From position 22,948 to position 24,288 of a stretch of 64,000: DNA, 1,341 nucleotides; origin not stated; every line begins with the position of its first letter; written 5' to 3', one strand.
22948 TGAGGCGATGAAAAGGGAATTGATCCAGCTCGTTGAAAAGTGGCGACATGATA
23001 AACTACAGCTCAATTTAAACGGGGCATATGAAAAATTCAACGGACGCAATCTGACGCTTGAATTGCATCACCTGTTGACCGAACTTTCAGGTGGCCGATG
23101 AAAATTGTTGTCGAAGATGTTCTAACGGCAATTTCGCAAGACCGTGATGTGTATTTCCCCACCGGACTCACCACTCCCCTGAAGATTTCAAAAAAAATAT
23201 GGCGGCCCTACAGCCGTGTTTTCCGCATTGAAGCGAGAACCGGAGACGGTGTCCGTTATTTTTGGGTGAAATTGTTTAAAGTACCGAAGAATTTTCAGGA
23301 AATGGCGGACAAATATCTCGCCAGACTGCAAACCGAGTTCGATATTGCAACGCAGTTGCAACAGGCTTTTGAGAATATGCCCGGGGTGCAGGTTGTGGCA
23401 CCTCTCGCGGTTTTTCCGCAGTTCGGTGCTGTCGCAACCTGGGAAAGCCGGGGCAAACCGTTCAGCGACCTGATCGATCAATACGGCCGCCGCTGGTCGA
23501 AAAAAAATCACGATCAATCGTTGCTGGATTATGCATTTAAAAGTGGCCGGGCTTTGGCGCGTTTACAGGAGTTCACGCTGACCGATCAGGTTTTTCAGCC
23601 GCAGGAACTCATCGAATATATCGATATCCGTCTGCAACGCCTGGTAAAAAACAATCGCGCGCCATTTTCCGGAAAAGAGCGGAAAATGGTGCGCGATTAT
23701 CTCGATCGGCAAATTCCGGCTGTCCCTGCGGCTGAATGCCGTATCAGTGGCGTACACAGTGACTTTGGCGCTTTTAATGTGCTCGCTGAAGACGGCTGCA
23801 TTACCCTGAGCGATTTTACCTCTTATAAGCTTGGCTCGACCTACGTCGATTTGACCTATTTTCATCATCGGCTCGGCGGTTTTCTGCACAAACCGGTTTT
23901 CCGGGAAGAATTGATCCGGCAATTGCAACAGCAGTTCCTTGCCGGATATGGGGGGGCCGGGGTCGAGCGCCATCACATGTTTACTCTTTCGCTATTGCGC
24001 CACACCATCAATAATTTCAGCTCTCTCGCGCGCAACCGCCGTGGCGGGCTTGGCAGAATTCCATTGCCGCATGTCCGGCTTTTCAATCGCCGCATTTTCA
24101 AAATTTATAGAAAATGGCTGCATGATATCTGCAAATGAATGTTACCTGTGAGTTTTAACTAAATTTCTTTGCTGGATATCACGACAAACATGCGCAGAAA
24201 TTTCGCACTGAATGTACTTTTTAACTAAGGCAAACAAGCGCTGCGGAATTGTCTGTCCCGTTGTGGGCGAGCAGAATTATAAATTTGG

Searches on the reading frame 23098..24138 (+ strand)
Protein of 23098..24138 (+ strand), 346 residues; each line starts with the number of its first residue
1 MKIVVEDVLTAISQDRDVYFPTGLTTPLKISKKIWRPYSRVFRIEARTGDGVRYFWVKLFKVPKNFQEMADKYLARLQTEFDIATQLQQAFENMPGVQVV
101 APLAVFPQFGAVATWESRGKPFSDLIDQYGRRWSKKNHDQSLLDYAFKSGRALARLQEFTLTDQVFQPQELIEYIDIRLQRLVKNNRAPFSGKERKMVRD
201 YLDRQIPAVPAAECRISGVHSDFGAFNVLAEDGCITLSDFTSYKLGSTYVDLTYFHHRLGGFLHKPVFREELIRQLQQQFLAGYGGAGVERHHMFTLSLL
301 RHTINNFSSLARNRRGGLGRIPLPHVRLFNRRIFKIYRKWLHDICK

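Call 38: search_protein_families(library=pfam, proteins=[window:23098-24138:+], max_evalue=0.00001)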
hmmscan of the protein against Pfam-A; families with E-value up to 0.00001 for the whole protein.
window:23098-24138:+ (346 aa): 1 family
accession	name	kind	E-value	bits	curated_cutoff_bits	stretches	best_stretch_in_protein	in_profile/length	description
PF01636.29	APH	-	9.4e-07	29.3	23.2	1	73-277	33-230/239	Phosphotransferase enzyme family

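Call 42: search_protein_families(library=ncbifam, proteins=[window:23098-24138:+], max_evalue=1e-8)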
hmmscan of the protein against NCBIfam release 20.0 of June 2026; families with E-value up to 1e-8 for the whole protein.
window:23098-24138:+ (346 aa): 0 families
